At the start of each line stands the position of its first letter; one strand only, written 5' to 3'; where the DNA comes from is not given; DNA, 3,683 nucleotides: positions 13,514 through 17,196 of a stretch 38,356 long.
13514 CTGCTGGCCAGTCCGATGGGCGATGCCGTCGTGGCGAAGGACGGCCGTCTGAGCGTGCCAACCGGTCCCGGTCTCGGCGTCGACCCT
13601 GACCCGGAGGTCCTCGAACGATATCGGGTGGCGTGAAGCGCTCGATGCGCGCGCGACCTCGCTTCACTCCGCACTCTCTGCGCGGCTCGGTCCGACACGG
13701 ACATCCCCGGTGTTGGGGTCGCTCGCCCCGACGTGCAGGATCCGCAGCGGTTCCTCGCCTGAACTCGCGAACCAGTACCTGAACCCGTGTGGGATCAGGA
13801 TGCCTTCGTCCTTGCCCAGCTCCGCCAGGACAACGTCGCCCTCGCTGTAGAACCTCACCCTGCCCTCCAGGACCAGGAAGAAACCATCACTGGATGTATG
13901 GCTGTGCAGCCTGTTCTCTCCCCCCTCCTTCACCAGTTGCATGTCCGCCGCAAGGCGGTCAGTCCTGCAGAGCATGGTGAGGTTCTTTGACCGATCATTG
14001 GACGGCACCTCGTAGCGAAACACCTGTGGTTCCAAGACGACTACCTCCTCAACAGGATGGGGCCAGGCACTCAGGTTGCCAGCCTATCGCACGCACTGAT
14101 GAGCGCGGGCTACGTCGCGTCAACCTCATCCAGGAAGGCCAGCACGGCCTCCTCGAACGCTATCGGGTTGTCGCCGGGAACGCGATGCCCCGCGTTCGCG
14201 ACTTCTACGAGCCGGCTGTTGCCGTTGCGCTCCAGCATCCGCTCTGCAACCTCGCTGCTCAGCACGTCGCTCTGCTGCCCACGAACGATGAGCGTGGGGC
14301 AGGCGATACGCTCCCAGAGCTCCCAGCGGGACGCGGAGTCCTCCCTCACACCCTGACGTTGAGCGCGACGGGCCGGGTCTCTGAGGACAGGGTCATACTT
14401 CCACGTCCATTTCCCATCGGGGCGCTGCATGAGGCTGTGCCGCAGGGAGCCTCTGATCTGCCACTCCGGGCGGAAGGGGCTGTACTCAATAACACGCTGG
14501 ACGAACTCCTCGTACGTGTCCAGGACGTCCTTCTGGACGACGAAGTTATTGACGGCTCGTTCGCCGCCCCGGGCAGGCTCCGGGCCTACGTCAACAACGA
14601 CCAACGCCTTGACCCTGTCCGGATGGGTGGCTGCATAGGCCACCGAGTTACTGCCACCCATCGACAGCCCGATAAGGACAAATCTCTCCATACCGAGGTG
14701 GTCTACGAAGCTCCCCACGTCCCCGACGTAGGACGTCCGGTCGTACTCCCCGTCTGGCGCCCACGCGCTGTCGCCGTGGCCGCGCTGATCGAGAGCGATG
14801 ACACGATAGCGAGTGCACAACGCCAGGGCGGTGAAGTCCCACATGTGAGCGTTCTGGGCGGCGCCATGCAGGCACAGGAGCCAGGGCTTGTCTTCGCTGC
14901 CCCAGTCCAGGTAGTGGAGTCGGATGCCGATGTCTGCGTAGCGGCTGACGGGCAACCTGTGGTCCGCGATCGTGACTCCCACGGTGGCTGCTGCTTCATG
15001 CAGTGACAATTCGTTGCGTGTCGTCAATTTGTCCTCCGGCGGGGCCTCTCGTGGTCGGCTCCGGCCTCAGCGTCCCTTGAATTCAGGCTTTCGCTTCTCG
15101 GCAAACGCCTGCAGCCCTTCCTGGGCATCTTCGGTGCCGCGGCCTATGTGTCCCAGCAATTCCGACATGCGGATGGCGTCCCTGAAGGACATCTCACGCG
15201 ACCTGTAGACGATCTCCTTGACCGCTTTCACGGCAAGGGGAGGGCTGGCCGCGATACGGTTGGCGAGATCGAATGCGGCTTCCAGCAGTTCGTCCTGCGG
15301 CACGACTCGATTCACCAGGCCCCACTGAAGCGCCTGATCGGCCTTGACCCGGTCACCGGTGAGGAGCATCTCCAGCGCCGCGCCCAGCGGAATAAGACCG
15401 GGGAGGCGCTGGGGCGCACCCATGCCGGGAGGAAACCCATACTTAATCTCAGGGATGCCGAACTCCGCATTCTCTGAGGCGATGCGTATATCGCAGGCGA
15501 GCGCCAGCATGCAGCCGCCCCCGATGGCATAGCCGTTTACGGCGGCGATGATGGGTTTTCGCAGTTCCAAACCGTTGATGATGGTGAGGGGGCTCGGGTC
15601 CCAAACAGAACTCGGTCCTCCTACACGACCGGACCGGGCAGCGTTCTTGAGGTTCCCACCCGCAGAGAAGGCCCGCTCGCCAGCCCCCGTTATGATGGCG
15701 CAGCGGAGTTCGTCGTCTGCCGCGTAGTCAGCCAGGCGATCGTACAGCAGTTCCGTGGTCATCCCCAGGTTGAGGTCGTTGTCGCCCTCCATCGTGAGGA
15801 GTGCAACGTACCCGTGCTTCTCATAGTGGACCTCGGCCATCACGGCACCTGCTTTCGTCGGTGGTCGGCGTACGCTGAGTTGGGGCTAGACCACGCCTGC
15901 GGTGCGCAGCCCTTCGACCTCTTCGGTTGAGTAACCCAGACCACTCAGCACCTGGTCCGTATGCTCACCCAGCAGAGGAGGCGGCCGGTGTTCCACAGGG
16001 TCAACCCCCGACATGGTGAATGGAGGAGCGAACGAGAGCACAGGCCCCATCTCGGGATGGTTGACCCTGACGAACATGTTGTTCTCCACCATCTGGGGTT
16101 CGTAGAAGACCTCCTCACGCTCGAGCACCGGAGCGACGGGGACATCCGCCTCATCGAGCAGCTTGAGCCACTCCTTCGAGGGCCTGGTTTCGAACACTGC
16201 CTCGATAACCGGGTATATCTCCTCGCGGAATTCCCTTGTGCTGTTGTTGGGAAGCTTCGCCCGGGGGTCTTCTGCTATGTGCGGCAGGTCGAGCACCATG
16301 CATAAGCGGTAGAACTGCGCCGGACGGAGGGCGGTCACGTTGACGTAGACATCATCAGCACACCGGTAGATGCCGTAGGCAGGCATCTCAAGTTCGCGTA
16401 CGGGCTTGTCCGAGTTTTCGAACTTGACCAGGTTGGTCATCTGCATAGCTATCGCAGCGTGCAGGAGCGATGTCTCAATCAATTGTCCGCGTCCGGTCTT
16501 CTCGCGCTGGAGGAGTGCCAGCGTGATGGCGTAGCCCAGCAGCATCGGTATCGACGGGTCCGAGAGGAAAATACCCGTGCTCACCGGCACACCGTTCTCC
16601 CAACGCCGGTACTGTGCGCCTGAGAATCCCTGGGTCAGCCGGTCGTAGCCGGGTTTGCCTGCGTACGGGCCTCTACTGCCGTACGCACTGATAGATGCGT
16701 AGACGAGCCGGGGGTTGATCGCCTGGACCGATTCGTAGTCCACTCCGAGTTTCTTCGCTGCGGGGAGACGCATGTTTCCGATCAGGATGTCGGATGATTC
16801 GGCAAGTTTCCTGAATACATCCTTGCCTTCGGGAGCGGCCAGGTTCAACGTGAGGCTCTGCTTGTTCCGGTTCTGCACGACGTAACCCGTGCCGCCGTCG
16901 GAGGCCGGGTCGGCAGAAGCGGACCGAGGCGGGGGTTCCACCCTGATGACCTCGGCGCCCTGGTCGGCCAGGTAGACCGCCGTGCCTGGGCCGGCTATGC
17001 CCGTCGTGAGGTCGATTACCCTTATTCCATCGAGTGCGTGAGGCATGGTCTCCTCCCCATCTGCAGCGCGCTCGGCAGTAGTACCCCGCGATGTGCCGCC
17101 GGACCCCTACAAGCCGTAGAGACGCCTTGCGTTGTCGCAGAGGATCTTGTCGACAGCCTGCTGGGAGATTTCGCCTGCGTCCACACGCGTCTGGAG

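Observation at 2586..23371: A 20.8-kb, 18-gene CoA-centred catabolic supercluster with its own importer and no regulator: candidate undescribed pathway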

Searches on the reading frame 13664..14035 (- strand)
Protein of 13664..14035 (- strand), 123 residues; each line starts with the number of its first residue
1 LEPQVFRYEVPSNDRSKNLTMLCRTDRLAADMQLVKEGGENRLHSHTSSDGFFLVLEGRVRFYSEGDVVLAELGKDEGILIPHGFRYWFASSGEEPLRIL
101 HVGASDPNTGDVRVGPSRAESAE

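Call 4: search_protein_families(library=pfam, proteins=[window:13664-14035:-])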
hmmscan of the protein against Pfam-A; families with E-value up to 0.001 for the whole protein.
window:13664-14035:- (123 aa): 2 families
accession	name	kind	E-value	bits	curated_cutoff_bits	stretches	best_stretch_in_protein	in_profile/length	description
PF07883.17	Cupin_2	-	3.8e-09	36.6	27.2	1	33-102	3-69/70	Cupin domain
PF00190.28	Cupin_1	-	1e-05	25.6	22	1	17-107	23-117/151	Cupin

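Call 8: search_protein_families(library=ncbifam, proteins=[window:13664-14035:-], max_evalue=0.00001)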
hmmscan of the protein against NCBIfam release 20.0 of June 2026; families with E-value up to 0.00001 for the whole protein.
window:13664-14035:- (123 aa): 0 families

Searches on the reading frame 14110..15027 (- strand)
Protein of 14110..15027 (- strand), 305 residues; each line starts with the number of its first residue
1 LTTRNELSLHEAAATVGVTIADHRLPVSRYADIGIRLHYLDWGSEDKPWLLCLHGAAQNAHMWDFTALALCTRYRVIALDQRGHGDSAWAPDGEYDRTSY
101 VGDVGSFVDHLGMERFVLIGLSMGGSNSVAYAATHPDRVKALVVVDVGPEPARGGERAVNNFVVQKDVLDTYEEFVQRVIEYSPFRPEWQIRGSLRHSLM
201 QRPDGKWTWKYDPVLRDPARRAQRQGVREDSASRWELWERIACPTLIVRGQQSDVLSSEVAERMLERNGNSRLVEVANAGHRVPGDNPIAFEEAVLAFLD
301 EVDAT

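Call 4: search_protein_families(library=pfam, proteins=[window:14110-15027:-])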
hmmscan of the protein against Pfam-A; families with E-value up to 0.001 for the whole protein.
window:14110-15027:- (305 aa): 5 families
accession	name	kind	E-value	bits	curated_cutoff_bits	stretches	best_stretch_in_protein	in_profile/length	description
PF00561.26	Abhydrolase_1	-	2.7e-26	93.2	25.8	1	48-283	1-240/245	alpha/beta hydrolase fold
PF12697.13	Abhydrolase_6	-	5.9e-26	92.9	26.3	1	50-293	1-216/217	Alpha/beta hydrolase family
PF12146.15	Hydrolase_4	-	3.8e-16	59.6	27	1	49-285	6-236/239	Serine aminopeptidase, S33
PF03096.20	Ndr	-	8.2e-08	31.7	23.3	1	104-299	89-276/283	Ndr family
PF03959.19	FSH1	-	0.00091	19.4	21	0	239-287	157-205/211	Serine hydrolase (FSH1)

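Call 8: search_protein_families(library=ncbifam, proteins=[window:14110-15027:-], max_evalue=0.00001)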
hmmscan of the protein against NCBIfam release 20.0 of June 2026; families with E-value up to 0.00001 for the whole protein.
window:14110-15027:- (305 aa): 28 families (the best 25 are shown)
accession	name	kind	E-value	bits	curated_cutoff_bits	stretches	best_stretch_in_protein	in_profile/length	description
TIGR02427.1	protocat_pcaD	equivalog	1.5e-27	96.6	255.85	1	37-146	2-111/251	3-oxoadipate enol-lactonase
NF051488.1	bifunc_PcaDC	exception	1.9e-26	93.1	390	1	42-150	7-114/375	bifunctional 3-oxoadipate enol-lactonase/4-carboxymuconolactone decarboxylase PcaDC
NF051487.1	bifunc_PcaCD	exception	2.3e-24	86.2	430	1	52-146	177-270/413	bifunctional 4-carboxymuconolactone decarboxylase/3-oxoadipate enol-lactonase PcaCD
NF050089.1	i_nPHAscl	equivalog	3.1e-22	79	300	1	45-146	16-116/288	intracellular short-chain-length polyhydroxyalkanoate depolymerase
TIGR03695.1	menH_SHCHC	equivalog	3.8e-21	75.7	208.55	1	47-146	2-103/252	2-succinyl-6-hydroxy-2,4-cyclohexadiene-1-carboxylate synthase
NF007954.0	PRK10673.1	equivalog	1.2e-18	67.3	399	1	51-301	20-254/255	esterase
NF011457.0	PRK14875.1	equivalog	2.4e-17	63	307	1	26-145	110-229/372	acetoin dehydrogenase dihydrolipoyllysine-residue acetyltransferase subunit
NF045632.1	hydroxlase_HsaD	equivalog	1.8e-16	59.9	400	1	28-146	14-136/290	4,5:9,10-diseco-3-hydroxy-5,9,17-trioxoandrosta-1(10),2-diene-4-oate hydrolase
NF002873.0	PRK03204.1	equivalog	1.9e-16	60.3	466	1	35-148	24-135/286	haloalkane dehalogenase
NF002938.0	PRK03592.1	equivalog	5.5e-15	55.5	241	1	33-147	18-129/298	haloalkane dehalogenase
TIGR01250.1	pro_imino_pep_2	subfamily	8.7e-15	55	167.65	1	42-145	19-127/288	proline iminopeptidase-family hydrolase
NF041759.1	mac_hydro_EstT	equivalog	1.7e-13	50.4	450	1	35-149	10-128/278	macrolide hydrolase EstT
TIGR03611.1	RutD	equivalog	2.2e-13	50.2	238.5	1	44-146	10-112/258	pyrimidine utilization protein D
NF002043.0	PRK00870.1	subfamily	7.7e-13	48.5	265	1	27-167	26-166/302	haloalkane dehalogenase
TIGR01738.1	bioH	equivalog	1.1e-12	48.1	206.95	1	50-156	7-107/245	pimeloyl-ACP methyl ester esterase BioH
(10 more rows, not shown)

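Call 36: search_solved_structures(query=window:14110-15027:-, show_alignments=1, max_evalue=1e-8)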
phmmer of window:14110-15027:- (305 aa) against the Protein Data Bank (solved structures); distinct sequences matched with E-value up to 1e-8: 172 (the best 60 are shown).
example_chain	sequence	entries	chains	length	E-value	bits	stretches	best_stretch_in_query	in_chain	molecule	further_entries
3bwx_A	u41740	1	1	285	1.1e-31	113.6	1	32-290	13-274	Alpha/beta hydrolase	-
4ose_A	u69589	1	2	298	7.9e-25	91.1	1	36-283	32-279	Putative Hydrolase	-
3p2m_A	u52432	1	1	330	5.3e-24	88.4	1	37-300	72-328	POSSIBLE HYDROLASE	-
6wym_A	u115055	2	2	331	5.4e-24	88.4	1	37-300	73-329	Possible hydrolase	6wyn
6i8w_A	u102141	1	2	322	1.9e-20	76.8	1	34-157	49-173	Alpha/beta fold hydrolase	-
7jqy_A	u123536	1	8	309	1.3e-19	74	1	24-150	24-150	Cif-like 1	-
7c4d_A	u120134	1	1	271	1.5e-19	73.8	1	28-299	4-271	Putative esterase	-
7jqx_A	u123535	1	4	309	5e-19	72.1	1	24-150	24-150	Cif-like 1 wild-type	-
3kxp_A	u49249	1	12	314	5.6e-19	71.9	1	22-300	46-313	Alpha-(N-acetylaminomethylene)succinic acid hydrolase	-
1zoi_A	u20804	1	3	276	2.9e-18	69.6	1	34-149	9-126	esterase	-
4uhh_A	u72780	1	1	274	3e-18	69.5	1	36-302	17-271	ESTERASE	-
4uhc_A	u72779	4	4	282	3.3e-18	69.4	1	36-302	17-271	ESTERASE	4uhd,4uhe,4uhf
8ynv_A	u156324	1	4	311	1.7e-17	67.1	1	36-185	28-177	poly(3-hydroxybutyrate) depolymerase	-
8ynw_A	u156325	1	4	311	4.4e-17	65.7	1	36-185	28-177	Poly(3-hydroxybutyrate) depolymerase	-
3qit_A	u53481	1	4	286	4.9e-16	62.3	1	37-262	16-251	Polyketide synthase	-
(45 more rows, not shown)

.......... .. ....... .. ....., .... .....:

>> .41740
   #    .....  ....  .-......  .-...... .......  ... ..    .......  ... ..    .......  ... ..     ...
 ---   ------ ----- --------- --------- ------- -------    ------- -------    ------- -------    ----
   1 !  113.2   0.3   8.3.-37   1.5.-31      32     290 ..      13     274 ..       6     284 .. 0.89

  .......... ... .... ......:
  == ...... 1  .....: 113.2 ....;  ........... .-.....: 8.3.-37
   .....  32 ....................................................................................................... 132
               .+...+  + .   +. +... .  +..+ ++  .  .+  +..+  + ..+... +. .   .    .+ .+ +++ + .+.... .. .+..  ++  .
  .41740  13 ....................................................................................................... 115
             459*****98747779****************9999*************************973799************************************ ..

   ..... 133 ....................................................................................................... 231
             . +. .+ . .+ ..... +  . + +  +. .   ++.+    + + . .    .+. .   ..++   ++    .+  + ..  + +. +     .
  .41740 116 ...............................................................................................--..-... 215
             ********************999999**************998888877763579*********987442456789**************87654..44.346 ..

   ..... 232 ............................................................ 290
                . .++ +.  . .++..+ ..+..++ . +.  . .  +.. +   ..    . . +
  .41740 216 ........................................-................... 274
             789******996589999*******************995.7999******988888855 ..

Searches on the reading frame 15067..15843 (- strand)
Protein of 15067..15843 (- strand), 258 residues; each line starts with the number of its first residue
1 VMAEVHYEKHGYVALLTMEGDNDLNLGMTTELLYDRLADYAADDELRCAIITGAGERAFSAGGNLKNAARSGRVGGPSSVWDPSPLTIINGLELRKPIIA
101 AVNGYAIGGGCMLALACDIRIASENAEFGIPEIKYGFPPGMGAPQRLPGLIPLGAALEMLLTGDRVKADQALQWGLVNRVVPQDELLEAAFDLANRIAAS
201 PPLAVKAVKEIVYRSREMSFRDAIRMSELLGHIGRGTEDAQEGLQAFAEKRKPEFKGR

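Call 4: search_protein_families(library=pfam, proteins=[window:15067-15843:-])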
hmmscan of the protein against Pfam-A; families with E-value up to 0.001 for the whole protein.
window:15067-15843:- (258 aa): 2 families
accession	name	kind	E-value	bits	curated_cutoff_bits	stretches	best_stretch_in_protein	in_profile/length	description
PF00378.25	ECH_1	-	4.5e-58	197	27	1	13-257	6-250/251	Enoyl-CoA hydratase/isomerase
PF16113.10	ECH_2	-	1.6e-30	107.2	27.2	1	22-193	13-184/335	Enoyl-CoA hydratase/isomerase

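Call 8: search_protein_families(library=ncbifam, proteins=[window:15067-15843:-], max_evalue=0.00001)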
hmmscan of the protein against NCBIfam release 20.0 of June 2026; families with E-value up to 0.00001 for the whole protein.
window:15067-15843:- (258 aa): 72 families (the best 25 are shown)
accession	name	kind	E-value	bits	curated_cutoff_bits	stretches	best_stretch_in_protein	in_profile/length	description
NF051848.1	EnCoAHydtEchA19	equivalog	1.1e-68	231.5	400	1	5-258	2-258/258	enoyl-CoA hydratase EchA19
NF042430.2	EnCoAhydt_DpgD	equivalog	3.3e-61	207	400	1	7-257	1-257/258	enoyl-CoA-hydratase DpgD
NF006100.0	PRK08252.1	subfamily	5.4e-59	199.8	282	1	2-258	2-254/254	crotonase/enoyl-CoA hydratase family protein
NF002936.2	PRK03580.1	equivalog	2.7e-57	194.1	500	1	38-258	39-261/261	crotonobetainyl-CoA hydratase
NF006699.0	PRK09245.1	subfamily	2.3e-56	191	354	1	1-258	1-266/266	crotonase/enoyl-CoA hydratase family protein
NF004475.0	PRK05809.1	subfamily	2.6e-56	191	394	1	4-258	5-260/260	short-chain-enoyl-CoA hydratase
NF004634.0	PRK05980.1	equivalog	6.3e-56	189.6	375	1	2-257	2-262/263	crotonase/enoyl-CoA hydratase family protein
NF005864.0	PRK07799.1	equivalog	2.8e-55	187.3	316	1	7-258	12-266/266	crotonase/enoyl-CoA hydratase family protein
NF005802.0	PRK07657.1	equivalog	2.9e-55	187.6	363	1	11-257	15-259/260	enoyl-CoA hydratase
NF006007.0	PRK08138.1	subfamily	3.2e-54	184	355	1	13-258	21-261/261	enoyl-CoA hydratase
NF004517.0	PRK05862.1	equivalog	7e-54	183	396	1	7-257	8-256/257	enoyl-CoA hydratase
NF007239.0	PRK09674.1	equivalog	9.2e-54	182.6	371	1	6-258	7-257/257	2,3-dehydroadipyl-CoA hydratase PaaF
NF005803.0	PRK07658.1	equivalog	4.1e-52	177.1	313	1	6-258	5-257/257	enoyl-CoA hydratase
NF004840.0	PRK06190.1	equivalog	4.7e-48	164.1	253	1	4-227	5-228/260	enoyl-CoA hydratase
NF006566.0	PRK09076.1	subfamily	1.1e-47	162.9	286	1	2-256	4-258/260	enoyl-CoA hydratase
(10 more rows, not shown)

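Call 37: search_solved_structures(query=window:15067-15843:-, show_alignments=1, max_evalue=1e-30)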
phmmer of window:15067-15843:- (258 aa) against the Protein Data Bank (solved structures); distinct sequences matched with E-value up to 1e-30: 48.
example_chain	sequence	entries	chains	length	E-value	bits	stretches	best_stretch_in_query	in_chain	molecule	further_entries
5z7r_A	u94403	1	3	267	1.3e-49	172.5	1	5-256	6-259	Short-chain-enoyl-CoA hydratase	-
5zai_A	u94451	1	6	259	7.5e-48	166.8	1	8-258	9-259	3-hydroxypropionyl-coenzyme A dehydratase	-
5xzd_A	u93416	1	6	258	1e-46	163.1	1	8-257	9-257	Enoyl-CoA hydratase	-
9qwv_A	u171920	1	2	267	1.1e-45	159.7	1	5-257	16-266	Enoyl-CoA hydratase, mitochondrial, putative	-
4fzw_A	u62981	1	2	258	2.7e-45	158.4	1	8-258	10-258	2,3-dehydroadipyl-CoA hydratase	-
3kqf_A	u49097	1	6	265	3e-44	155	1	21-257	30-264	Enoyl-CoA hydratase/isomerase family protein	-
6lvp_A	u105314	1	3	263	2.2e-43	152.2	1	24-258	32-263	Enoyl-CoA hydratase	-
3r0o_A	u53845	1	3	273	3.8e-43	151.4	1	7-258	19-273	Carnitinyl-CoA dehydratase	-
1ey3_A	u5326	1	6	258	7.4e-43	150.5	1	23-257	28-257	ENOYL-COA HYDRATASE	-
1mj3_A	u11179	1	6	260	7.6e-43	150.4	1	23-257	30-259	ENOYL-COA HYDRATASE, MITOCHONDRIAL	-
1dub_A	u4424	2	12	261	7.7e-43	150.4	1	23-257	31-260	2-ENOYL-COA HYDRATASE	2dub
3rsi_A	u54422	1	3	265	8.4e-43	150.3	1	4-258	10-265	Putative enoyl-CoA hydratase/isomerase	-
9rgq_A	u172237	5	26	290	1.1e-42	149.9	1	23-257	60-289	Enoyl-CoA hydratase, mitochondrial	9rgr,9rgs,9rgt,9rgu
2pbp_A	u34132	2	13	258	2.5e-42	148.7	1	22-258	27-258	Enoyl-CoA hydratase subunit I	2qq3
8zru_A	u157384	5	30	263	1.6e-41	146.1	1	26-257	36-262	Enoyl-CoA hydratase, mitochondrial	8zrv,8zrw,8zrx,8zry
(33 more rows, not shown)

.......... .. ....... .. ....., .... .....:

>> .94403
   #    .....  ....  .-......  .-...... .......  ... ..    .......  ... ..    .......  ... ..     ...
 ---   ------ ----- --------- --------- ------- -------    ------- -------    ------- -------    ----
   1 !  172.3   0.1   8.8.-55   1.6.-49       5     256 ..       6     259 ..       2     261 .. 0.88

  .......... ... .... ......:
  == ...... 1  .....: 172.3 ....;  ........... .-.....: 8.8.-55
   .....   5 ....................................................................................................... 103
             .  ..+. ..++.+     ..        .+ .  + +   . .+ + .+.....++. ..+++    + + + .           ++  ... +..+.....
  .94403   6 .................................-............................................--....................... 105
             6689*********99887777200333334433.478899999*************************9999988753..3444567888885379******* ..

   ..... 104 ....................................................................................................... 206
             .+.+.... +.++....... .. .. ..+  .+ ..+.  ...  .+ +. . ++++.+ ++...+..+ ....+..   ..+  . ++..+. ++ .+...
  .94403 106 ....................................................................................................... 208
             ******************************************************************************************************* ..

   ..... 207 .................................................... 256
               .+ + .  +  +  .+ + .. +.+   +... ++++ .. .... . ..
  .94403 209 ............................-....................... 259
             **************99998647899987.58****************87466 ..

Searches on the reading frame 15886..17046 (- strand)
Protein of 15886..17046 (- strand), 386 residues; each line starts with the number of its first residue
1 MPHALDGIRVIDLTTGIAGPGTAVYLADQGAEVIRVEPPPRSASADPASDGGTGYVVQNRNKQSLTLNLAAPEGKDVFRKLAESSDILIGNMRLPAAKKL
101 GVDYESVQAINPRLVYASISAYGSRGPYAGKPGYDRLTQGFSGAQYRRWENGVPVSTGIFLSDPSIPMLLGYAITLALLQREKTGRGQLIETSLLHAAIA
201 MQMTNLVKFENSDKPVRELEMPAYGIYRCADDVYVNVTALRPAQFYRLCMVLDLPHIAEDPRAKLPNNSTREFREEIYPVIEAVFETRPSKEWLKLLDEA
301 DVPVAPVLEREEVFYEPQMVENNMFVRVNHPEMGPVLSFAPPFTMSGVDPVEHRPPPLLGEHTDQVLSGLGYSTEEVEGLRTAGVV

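Call 4: search_protein_families(library=pfam, proteins=[window:15886-17046:-])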
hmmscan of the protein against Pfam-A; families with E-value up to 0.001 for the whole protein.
window:15886-17046:- (386 aa): 1 family
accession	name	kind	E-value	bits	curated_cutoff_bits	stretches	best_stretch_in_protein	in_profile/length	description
PF02515.22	CoA_transf_3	-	9.6e-97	324.8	23.3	1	5-363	1-366/366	CoA-transferase family III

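Call 8: search_protein_families(library=ncbifam, proteins=[window:15886-17046:-], max_evalue=0.00001)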
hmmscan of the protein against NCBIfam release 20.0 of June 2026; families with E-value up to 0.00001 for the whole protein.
window:15886-17046:- (386 aa): 7 families
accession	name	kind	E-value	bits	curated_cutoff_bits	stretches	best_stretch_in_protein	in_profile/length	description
NF003809.0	PRK05398.1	subfamily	1e-63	215.4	442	2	3-202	3-208/416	formyl-CoA transferase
TIGR03253.1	oxalate_frc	equivalog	6.4e-63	212.9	504.2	2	4-201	3-206/416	formyl-CoA transferase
NF052585.1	SucGlutTfsCaiB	equivalog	7.7e-58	195.9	750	1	4-371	7-389/394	succinate--glutarate CoA-transferase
NF041294.1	Scnl_mescCoAtase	equivalog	2.2e-46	158.7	700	1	4-367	3-380/381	succinyl-CoA:mesaconate CoA-transferase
NF008511.0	PRK11430.1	equivalog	1.1e-45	156.4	522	1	5-366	10-375/381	CoA:oxalate CoA-transferase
NF002914.1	PRK03525.1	equivalog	1.6e-31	109.7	413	1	4-386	9-397/400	L-carnitine CoA-transferase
TIGR04253.1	mesacon_CoA_iso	equivalog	3.5e-17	62.5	725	1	5-386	3-400/403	2-methylfumaryl-CoA isomerase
